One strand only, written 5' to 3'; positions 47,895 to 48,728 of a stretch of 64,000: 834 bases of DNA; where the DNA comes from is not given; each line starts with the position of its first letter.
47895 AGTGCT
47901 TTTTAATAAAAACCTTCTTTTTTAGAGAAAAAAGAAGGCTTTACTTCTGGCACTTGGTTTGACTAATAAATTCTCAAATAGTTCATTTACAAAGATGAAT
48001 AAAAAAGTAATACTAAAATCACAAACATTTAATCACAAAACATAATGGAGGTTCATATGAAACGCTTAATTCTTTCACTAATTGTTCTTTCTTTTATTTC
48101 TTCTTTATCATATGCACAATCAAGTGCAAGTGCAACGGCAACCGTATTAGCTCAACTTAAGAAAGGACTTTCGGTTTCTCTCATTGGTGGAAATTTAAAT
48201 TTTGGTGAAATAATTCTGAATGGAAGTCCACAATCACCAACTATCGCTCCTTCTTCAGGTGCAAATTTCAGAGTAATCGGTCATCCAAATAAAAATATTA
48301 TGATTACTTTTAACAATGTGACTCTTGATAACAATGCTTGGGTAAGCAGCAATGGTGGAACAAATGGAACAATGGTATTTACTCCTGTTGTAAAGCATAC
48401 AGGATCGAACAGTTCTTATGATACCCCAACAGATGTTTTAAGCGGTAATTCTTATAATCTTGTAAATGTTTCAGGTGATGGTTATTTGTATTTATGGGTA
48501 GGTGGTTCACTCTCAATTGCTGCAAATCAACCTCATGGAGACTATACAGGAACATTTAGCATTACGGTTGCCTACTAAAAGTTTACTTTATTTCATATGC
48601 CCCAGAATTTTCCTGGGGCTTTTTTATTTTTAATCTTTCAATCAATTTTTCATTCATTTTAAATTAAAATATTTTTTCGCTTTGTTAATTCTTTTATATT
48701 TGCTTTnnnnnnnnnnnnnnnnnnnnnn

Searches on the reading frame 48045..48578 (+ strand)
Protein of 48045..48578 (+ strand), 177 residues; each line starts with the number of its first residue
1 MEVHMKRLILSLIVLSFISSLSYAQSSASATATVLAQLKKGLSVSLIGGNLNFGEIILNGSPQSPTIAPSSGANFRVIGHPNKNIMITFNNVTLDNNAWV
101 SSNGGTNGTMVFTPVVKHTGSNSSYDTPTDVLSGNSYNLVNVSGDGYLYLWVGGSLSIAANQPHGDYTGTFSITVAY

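Call 3: search_protein_families(library=pfam, proteins=[window:48045-48578:+], max_evalue=1)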
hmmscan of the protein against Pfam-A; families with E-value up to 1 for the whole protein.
window:48045-48578:+ (177 aa): 1 family
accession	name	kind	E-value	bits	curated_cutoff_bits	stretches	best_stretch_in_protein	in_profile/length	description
PF14352.11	DUF4402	-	3.2e-11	44.4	25.2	1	60-177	35-129/129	Domain of unknown function (DUF4402)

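Call 4: search_protein_families(library=ncbifam, proteins=[window:48045-48578:+], max_evalue=1)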
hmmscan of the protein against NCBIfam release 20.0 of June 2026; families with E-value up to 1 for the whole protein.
window:48045-48578:+ (177 aa): 0 families

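Call 7: search_solved_structures(query=window:48045-48578:+, max_evalue=10)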
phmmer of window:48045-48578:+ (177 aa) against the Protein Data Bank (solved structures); distinct sequences matched with E-value up to 10: 8.
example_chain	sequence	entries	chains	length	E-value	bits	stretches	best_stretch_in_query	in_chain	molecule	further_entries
3d4e_A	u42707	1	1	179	0.32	14.1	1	78-129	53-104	putative beta-lactamase inhibitor protein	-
2xmo_A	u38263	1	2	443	0.34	14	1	79-142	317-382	LMO2642 PROTEIN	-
5vf5_A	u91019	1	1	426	0.71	12.9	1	46-90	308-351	SM80.1 Vicilin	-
2iab_A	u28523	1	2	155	1.2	12.2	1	83-134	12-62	Hypothetical protein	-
7jr7_B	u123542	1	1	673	1.3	12.1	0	47-76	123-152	ATP-binding cassette sub-family G member 8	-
5do7_B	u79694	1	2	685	1.4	12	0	47-76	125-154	ATP-binding cassette sub-family G member 8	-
8cub_D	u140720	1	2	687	1.4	12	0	47-76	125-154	ATP-binding cassette sub-family G member 8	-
3f84_A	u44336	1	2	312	5.6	10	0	20-77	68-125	CFA/I fimbrial subunit B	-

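Call 19: find_homologous_proteins(query=window:48045-48578:+)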
Query window:48045-48578:+ (177 aa): 63 proteins with E <= 0.001 among 197 candidates.
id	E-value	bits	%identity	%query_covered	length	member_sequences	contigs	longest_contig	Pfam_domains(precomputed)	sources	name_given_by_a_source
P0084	1.3e-106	372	99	100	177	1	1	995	PF14352.12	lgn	-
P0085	4.3e-104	363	100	98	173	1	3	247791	PF14352.12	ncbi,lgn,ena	-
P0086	8.1e-95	333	88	100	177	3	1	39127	PF14352.12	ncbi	-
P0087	4.2e-94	331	90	98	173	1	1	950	PF14352.12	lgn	-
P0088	4.9e-94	331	87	100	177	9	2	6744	PF14352.12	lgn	-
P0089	1.3e-92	326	86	100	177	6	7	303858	PF14352.12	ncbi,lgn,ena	-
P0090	7.7e-92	324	86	100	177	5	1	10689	PF14352.12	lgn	-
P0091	9.0e-91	320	86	98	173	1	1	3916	PF14352.12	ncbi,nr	ncbi:MAG: DUF4402 domain-containing protein [Ignavibacterium sp.]|nr:DUF4402 domain-containing prote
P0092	1.8e-90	319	86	98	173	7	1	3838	PF14352.12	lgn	-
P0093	2.2e-89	316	84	100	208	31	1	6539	PF14352.12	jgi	-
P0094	6.6e-89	314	82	100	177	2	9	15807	PF14352.12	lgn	-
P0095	2.6e-87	309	81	100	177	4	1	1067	PF14352.12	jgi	jgi:hypothetical protein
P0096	2.9e-87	309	84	98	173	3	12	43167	PF14352.12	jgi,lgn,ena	jgi:hypothetical protein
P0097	1.4e-85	303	82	98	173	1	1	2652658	PF14352.12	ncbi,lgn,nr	ncbi:MAG: DUF4402 domain-containing protein [Ignavibacteria bacterium]|nr:DUF4402 domain-containing 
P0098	3.2e-79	283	75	98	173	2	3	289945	PF14352.12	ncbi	-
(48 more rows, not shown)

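Call 22: search_solved_structures(query=A4, max_evalue=10, show_alignments=3)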
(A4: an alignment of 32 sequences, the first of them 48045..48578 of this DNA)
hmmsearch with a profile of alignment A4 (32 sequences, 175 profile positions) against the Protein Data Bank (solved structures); distinct sequences matched with E-value up to 10: 12.
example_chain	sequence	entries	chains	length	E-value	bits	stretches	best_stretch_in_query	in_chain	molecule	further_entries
1gxo_A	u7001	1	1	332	0.072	15.9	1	95-128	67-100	PECTATE LYASE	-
1gxm_A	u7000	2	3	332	0.14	15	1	98-128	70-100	PECTATE LYASE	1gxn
7vv8_C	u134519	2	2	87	0.23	14.2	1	28-97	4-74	Target of rapamycin complex 2 subunit MAPKAP1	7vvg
9g6k_LE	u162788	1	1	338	0.26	14.1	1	119-156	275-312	FAS1 domain-containing protein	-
7lc2_D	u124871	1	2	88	0.29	13.9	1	29-97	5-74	Target of rapamycin complex 2 subunit MAPKAP1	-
7vv9_C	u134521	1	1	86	0.3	13.9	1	29-97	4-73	Target of rapamycin complex 2 subunit MAPKAP1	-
2xmo_A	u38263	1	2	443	0.31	13.8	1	78-141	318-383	LMO2642 PROTEIN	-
5xh8_A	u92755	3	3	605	0.54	13.1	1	68-169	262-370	Extracellular invertase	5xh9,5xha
4jmg_A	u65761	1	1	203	0.57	13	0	129-153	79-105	Clamp Ptpn11_pY580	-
9i05_Xf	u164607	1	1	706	0.66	12.8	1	119-156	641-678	FAS1 domain-containing protein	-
4jmh_A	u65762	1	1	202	0.77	12.6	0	129-153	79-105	Clamp Shc1_pY239/240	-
5nb5_H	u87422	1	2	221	6.6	9.5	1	93-162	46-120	design of antibodies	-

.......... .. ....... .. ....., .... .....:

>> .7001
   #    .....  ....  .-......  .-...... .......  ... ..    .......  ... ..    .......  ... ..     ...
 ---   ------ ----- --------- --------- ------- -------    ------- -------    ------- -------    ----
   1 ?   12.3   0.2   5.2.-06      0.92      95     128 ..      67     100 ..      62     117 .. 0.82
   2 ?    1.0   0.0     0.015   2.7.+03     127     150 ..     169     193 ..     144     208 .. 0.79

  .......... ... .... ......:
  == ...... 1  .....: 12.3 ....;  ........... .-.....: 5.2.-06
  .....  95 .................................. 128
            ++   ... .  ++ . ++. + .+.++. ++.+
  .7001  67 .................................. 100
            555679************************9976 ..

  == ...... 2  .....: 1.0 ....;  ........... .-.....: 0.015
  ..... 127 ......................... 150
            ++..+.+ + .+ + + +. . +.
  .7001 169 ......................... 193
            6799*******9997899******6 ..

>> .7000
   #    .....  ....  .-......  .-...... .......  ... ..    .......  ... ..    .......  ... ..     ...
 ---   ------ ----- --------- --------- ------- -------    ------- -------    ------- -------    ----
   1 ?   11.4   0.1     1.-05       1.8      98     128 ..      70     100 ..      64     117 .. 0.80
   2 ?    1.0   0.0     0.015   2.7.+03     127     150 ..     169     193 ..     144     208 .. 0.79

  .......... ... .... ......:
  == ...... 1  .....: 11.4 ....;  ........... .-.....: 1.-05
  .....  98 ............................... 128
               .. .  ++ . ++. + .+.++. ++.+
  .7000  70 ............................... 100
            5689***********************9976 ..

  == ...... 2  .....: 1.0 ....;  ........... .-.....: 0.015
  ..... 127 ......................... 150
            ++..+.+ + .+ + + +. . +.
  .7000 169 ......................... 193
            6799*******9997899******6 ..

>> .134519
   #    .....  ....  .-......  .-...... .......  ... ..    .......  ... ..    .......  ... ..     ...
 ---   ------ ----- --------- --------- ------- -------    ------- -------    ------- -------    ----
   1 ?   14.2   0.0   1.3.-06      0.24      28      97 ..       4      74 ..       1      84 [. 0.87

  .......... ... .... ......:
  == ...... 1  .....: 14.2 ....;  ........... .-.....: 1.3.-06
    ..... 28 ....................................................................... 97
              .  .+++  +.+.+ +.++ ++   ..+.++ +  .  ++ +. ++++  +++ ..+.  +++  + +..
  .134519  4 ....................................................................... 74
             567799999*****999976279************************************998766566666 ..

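Call 31: search_protein_families(library=pfam, alignment_id=A4, max_evalue=1)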
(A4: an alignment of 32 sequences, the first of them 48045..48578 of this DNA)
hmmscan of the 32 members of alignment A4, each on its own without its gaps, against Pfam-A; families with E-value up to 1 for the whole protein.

A. member 1, window:48045-48578:+ (177 aa): 1 family
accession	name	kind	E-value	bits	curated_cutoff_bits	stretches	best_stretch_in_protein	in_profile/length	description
PF14352.11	DUF4402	-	3.2e-11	44.4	25.2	1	60-177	35-129/129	Domain of unknown function (DUF4402)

B. families by the number of members that match (of 32 scanned): 20 families
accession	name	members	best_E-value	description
PF14352.11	DUF4402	32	6.4e-12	Domain of unknown function (DUF4402)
PF06483.16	ChiC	3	0.028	Chitinase C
PF04956.18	TrbC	2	0.1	TrbC/VIRB2 pilin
PF12951.13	PATR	2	0.11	Passenger-associated-transport-repeat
PF19264.4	DUF5907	2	0.41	Repeat of unknown function (DUF5907)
PF18968.5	DUF5707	1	0.00038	Family of unknown function (DUF5707)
PF10268.14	Tmemb_161AB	1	0.011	Predicted transmembrane protein 161AB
PF01431.27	Peptidase_M13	1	0.029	Peptidase family M13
PF09913.15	DUF2142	1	0.07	Predicted membrane protein (DUF2142)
PF17789.7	MG4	1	0.085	Macroglobulin domain MG4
PF07116.16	DUF1372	1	0.088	Protein of unknown function (DUF1372)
PF10502.14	Peptidase_S26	1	0.089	Signal peptidase, peptidase S26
PF16450.11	Prot_ATP_ID_OB_C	1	0.11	Proteasomal ATPase OB C-terminal domain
PF22680.2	Glyco_hydro_123_N_2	1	0.11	Glycoside hydrolase 123 N-terminal domain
PF25466.1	MPK1_gelsolin_C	1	0.14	MPK1 gelsolin domain C-terminal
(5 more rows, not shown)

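Call 87: search_dna_similar(query=window:48057-48575:+, collection=plasmids, mode=protein, max_evalue=0.01, max_rows=20)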
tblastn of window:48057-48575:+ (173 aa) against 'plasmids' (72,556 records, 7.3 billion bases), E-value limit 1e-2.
No match.
